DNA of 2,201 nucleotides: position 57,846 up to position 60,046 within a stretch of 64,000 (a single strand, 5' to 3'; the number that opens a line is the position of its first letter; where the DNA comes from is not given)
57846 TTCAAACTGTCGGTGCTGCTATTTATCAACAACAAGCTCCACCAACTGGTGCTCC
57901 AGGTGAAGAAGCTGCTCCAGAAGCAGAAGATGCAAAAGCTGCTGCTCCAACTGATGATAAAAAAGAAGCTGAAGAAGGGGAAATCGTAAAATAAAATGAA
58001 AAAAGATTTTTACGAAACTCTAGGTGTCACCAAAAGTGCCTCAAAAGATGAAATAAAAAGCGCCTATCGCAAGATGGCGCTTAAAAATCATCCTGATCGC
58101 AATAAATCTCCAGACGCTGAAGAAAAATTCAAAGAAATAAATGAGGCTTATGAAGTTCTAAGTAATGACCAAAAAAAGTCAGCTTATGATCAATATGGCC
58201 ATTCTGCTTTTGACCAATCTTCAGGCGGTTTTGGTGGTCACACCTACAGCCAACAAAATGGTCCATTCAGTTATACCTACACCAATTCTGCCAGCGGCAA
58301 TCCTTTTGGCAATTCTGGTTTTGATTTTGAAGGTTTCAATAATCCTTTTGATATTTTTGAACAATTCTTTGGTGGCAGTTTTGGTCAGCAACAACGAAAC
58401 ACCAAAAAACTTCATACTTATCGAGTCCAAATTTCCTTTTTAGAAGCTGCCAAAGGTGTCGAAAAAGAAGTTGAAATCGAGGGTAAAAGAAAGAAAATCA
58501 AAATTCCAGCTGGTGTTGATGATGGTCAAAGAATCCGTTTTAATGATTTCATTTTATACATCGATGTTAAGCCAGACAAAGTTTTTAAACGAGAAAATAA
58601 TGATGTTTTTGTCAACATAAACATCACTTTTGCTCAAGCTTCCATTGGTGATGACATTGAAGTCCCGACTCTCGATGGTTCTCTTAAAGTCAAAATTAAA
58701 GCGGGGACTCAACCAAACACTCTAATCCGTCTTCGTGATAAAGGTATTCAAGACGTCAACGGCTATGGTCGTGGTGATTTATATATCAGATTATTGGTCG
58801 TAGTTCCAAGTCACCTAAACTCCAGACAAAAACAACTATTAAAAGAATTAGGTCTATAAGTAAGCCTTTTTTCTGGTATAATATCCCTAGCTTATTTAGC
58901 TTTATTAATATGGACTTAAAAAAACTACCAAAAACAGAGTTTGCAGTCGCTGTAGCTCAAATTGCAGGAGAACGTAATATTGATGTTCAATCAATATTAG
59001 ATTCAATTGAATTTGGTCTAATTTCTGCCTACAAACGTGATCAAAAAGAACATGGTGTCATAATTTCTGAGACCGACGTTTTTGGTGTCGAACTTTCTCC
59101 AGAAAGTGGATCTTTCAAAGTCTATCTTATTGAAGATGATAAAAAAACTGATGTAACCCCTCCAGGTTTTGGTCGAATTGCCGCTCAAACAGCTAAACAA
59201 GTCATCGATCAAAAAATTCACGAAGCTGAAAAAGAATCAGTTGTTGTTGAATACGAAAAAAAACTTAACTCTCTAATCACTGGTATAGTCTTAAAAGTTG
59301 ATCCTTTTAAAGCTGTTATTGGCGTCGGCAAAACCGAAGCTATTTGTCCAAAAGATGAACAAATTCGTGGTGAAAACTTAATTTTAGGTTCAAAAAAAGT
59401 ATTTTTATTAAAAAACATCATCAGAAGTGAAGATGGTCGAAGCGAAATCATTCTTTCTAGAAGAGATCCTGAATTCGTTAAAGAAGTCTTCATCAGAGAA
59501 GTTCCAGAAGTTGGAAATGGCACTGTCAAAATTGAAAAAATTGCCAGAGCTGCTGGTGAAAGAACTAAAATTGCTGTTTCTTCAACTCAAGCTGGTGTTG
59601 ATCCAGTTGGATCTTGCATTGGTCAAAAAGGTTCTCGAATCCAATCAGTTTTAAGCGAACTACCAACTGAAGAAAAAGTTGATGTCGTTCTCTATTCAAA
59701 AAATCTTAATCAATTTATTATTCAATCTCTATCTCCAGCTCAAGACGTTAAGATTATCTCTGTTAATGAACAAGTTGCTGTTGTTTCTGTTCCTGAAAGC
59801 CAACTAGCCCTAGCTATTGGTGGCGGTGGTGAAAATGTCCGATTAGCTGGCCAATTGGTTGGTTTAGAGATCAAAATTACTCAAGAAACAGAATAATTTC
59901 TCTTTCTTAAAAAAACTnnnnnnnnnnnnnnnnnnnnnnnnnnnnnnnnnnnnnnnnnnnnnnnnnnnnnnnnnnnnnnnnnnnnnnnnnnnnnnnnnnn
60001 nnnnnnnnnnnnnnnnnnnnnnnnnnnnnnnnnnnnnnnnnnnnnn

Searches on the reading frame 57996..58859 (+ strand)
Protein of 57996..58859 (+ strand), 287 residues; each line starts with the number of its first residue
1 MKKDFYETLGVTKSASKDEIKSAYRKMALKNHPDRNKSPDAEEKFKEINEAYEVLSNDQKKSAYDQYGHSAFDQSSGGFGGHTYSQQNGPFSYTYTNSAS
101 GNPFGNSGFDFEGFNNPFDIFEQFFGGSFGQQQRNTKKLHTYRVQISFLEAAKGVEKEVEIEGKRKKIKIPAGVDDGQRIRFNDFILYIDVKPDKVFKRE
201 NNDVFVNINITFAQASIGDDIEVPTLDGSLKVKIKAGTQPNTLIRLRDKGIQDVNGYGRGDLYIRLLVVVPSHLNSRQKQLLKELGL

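Call 47: search_protein_families(library=pfam, proteins=[window:57996-58859:+], max_evalue=0.001)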
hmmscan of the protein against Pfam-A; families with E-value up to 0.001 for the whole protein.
window:57996-58859:+ (287 aa): 2 families
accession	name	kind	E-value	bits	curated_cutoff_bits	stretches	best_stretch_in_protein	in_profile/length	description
PF01556.23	DnaJ_C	-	6e-35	121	26.6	1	142-271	3-152/152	DnaJ C terminal domain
PF00226.36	DnaJ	-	3e-27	95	27.8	1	4-65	1-63/63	DnaJ domain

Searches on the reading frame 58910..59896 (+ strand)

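Call 47: search_protein_families(library=pfam, proteins=[window:58910-59896:+], max_evalue=0.001)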
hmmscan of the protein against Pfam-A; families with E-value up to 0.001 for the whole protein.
window:58910-59896:+ (328 aa): 2 families
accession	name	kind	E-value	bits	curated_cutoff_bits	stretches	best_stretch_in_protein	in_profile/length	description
PF13184.12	KH_5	-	1.8e-22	79.7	27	1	215-278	1-63/69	NusA-like KH domain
PF08529.16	NusA_N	-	2.1e-15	57.4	23.8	2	81-109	93-119/119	NusA N-terminal domain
